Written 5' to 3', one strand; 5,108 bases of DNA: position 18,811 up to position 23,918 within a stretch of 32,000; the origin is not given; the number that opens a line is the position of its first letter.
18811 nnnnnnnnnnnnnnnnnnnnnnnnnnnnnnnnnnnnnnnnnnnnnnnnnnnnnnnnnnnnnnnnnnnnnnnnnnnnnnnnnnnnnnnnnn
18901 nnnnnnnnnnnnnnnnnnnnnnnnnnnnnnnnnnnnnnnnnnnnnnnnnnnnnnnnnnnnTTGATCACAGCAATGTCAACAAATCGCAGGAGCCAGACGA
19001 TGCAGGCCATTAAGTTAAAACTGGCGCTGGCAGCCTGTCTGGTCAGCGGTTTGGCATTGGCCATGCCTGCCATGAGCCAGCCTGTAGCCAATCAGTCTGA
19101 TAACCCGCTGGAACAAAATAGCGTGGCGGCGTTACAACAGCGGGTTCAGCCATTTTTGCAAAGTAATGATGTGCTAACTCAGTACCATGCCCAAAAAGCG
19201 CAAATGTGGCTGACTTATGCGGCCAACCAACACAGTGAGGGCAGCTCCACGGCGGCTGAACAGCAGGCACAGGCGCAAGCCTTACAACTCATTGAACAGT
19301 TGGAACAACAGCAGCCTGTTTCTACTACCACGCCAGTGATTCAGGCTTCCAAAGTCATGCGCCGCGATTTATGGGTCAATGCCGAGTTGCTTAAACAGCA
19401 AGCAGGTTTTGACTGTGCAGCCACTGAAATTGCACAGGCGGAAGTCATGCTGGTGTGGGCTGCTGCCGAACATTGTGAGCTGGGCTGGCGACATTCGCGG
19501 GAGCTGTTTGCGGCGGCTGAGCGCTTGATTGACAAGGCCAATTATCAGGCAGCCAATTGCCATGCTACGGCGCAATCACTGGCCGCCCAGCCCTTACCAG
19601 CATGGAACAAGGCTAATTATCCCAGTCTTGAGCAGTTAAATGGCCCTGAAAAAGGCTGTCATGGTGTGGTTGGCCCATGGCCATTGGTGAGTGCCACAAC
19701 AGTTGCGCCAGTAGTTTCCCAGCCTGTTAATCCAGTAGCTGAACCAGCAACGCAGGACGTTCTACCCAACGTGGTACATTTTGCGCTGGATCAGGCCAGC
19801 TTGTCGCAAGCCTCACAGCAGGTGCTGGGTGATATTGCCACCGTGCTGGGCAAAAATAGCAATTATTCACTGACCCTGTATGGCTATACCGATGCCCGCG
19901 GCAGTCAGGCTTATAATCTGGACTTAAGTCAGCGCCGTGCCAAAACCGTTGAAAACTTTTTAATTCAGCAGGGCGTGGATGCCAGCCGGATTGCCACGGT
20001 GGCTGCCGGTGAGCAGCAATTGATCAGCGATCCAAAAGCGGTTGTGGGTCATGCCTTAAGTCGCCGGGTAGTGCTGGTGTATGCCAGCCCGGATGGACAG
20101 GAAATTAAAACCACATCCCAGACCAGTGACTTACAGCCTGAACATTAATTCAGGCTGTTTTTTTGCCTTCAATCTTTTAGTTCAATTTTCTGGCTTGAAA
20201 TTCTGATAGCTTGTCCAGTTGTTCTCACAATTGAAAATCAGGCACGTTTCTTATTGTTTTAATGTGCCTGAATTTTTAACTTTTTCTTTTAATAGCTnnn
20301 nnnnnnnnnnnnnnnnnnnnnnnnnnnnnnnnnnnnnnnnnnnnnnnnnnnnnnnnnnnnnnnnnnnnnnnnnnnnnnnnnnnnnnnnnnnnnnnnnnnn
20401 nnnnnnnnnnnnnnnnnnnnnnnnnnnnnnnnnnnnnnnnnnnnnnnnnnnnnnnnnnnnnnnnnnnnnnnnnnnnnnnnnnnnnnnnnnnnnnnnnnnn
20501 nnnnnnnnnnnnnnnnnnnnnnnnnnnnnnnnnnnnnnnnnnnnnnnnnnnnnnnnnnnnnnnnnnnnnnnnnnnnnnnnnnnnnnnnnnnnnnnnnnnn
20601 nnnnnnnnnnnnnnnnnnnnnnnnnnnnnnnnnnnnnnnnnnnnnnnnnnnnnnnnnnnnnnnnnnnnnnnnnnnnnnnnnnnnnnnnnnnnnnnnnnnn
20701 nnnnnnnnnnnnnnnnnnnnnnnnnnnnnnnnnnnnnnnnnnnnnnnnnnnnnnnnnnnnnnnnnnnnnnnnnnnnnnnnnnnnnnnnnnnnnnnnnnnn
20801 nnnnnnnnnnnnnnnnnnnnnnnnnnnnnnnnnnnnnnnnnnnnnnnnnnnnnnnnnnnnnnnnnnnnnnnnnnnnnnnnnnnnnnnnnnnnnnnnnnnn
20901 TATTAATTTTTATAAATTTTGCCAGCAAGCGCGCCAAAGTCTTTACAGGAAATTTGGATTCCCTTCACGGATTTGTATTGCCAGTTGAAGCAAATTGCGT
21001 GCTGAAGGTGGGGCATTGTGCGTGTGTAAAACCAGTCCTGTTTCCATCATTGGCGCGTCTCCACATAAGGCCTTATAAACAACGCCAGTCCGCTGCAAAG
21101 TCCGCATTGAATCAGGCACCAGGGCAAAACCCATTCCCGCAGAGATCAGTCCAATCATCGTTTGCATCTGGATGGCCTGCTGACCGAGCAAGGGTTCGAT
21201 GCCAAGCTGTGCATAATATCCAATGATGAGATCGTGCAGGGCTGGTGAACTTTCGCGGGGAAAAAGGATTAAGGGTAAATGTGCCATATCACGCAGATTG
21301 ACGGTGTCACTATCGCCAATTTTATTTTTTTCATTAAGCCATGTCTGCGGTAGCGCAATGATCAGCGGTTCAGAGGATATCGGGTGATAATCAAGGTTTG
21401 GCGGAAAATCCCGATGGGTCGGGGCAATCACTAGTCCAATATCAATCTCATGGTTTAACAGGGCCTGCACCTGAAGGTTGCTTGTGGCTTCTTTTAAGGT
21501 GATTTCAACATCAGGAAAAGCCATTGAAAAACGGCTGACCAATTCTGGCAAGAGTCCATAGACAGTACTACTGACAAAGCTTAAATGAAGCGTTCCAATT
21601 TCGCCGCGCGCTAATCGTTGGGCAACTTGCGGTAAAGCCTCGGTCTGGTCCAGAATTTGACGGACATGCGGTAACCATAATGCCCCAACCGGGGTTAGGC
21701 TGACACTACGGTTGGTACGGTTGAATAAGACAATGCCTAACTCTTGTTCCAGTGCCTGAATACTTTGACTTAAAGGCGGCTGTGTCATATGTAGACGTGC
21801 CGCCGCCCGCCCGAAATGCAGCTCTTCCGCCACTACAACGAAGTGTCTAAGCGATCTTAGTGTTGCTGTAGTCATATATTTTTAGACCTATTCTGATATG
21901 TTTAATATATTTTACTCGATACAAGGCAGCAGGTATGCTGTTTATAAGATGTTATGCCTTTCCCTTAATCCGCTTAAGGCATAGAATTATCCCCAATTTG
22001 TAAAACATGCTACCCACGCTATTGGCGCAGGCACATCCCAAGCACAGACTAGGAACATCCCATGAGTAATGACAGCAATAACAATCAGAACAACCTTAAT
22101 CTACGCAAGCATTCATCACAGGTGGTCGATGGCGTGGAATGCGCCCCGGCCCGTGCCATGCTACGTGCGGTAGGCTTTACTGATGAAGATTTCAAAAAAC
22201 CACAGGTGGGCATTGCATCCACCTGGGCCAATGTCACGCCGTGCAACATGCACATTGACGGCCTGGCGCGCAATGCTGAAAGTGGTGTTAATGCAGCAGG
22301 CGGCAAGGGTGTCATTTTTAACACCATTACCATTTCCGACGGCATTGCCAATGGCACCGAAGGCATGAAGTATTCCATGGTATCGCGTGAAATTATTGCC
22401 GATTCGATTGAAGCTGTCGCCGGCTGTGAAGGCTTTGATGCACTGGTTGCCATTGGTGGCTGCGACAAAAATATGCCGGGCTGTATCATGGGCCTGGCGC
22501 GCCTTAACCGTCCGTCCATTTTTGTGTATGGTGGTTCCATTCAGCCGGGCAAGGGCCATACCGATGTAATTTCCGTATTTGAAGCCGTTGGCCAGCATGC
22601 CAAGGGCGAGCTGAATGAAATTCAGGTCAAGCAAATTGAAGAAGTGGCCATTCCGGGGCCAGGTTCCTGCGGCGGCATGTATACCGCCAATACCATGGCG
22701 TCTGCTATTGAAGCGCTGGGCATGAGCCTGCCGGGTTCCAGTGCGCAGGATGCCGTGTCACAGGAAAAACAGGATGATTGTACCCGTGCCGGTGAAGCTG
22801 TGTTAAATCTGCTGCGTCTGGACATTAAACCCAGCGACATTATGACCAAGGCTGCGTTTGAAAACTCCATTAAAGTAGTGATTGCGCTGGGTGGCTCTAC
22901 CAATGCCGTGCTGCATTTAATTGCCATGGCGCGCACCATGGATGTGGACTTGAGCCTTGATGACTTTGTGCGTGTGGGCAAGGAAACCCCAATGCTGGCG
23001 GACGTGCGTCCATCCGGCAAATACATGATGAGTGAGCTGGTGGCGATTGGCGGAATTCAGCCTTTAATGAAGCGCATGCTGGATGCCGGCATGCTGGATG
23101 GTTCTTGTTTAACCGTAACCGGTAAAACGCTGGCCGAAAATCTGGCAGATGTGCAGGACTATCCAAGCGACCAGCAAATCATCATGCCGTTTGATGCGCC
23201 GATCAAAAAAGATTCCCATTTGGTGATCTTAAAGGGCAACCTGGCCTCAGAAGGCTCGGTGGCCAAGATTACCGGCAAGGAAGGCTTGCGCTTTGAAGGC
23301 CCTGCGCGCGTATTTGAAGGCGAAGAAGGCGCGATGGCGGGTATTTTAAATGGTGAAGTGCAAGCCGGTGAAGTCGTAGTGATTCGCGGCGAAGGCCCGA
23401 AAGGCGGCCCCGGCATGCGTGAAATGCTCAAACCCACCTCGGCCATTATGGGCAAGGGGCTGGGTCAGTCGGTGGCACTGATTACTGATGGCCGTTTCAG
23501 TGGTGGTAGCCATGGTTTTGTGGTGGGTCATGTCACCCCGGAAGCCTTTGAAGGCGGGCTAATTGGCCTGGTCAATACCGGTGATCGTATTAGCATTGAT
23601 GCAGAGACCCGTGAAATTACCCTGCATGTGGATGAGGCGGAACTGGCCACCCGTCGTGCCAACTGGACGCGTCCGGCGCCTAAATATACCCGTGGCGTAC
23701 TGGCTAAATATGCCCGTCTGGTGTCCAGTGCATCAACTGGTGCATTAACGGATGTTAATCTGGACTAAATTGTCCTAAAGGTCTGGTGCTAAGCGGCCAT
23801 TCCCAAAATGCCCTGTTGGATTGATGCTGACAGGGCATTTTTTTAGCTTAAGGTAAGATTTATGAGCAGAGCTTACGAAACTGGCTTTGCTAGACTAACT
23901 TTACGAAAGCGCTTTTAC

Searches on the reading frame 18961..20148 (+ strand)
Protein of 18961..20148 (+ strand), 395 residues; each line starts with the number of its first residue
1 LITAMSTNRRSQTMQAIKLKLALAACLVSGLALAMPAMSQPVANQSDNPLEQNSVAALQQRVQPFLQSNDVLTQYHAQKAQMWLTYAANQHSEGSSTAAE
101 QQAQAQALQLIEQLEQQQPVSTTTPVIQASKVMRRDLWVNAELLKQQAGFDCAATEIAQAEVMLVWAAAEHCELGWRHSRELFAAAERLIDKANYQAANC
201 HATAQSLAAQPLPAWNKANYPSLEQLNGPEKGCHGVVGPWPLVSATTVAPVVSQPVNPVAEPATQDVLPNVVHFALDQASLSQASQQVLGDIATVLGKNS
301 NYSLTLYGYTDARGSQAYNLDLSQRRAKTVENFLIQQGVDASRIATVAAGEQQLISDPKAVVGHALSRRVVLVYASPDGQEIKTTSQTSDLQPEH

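Call 4: search_protein_families(library=pfam, proteins=[window:18961-20148:+], max_evalue=0.1)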
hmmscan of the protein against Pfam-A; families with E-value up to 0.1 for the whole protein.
window:18961-20148:+ (395 aa): 1 family
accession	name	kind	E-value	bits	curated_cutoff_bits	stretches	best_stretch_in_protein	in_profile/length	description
PF00691.25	OmpA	-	2.8e-21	76.1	27.2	1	274-362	2-92/98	OmpA family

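Call 5: search_protein_families(library=ncbifam, proteins=[window:18961-20148:+], max_evalue=0.1)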
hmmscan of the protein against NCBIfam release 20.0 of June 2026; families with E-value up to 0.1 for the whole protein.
window:18961-20148:+ (395 aa): 35 families (the best 25 are shown)
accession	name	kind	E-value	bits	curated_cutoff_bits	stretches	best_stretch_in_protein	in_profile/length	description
NF053611.1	YiaD_Gzip_OmpA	equivalog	9e-27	94.1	175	1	267-371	99-203/206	YiaD family glycine zipper/OmpA-like lipoprotein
NF053612.1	anchor_PA1041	equivalog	1.1e-24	87.7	250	1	264-372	121-233/236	PA1041 family peptidoglycan-binding anchor lipoprotein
TIGR02802.1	Pal_lipo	equivalog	4e-21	75.1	125.35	1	272-374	2-104/104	peptidoglycan-associated lipoprotein Pal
TIGR03789.1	pdsO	hypoth_equivalog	1.4e-20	74.1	152.2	1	271-372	140-241/243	sortase-associated OmpA-like protein PdsO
NF045787.1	OmpABordt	equivalog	6e-20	71.8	200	1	203-370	18-185/194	outer membrane protein OmpA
NF053613.1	OMP_toxin_LptF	equivalog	8.4e-20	71.5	400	1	272-382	143-252/256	lipotoxin F family OmpA-related lipoprotein LptF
NF007804.1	PRK10510.1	equivalog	5.3e-19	68.4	307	1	268-373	110-215/219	OmpA family lipoprotein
NF033763.1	exchanger_TraB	exception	7.2e-19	67.2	700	1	267-378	389-501/522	outer membrane exchange protein TraB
NF053585.1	OMP_LP_YfiB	equivalog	1.7e-18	67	128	1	269-374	55-160/163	outer membrane lipoprotein YfiB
NF052230.1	T9SS_PorE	exception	5.1e-18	64.7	600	1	264-353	509-598/648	PorE family type IX secretion system protein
NF047620.1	FlgprotMotYVib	equivalog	1.6e-14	54.3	400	1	259-373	150-265/271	flagellar protein MotY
NF053607.1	CHU_0125_OmpA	equivalog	2.7e-14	52.6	620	1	272-369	533-631/639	CHU_0125 family OmpA-like outer membrane integrity protein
NF008067.1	PRK10802.1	equivalog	9.5e-14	51.6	261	1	270-374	67-171/171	peptidoglycan-associated lipoprotein Pal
NF006541.1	PRK09038.1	equivalog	2e-13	50.5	283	1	272-374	143-248/253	flagellar motor protein MotD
NF008071.1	PRK10808.1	equivalog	3e-13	49.9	277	1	248-356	212-319/358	porin OmpA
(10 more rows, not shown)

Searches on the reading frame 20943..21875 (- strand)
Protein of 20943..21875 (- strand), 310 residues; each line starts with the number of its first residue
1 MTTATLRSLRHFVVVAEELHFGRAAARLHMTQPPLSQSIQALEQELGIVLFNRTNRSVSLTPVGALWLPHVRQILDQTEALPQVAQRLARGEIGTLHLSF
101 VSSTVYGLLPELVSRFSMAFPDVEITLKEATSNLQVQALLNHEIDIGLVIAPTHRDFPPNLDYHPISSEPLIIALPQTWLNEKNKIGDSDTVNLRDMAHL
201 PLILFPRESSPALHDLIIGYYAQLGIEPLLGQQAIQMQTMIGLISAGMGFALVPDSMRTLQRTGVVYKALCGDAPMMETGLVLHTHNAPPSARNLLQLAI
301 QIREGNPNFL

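Call 62: search_protein_families(library=pfam, proteins=[window:20943-21875:-], max_evalue=0.001)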
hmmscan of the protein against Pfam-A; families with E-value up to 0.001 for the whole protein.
window:20943-21875:- (310 aa): 2 families
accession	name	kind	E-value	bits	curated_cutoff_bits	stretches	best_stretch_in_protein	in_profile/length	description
PF03466.25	LysR_substrate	-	1.3e-35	123.2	28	1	90-299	2-204/209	LysR substrate binding domain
PF00126.33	HTH_1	-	1.2e-22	80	26.6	1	6-64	1-59/60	Bacterial regulatory helix-turn-helix protein, lysR family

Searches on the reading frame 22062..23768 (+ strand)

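Call 62: search_protein_families(library=pfam, proteins=[window:22062-23768:+], max_evalue=0.001)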
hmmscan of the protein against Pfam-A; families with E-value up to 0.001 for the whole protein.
window:22062-23768:+ (568 aa): 2 families
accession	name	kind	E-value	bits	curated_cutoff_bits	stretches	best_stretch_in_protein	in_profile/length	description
PF00920.27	ILVD_EDD_N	-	4.4e-125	417.5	27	1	46-360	1-316/316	Dihydroxy-acid/6-phosphogluconate dehydratase N-terminal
PF24877.1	ILV_EDD_C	-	2.6e-77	259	27.7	1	372-561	1-191/191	Dihydroxy-acid/6-phosphogluconate dehydratase C-terminal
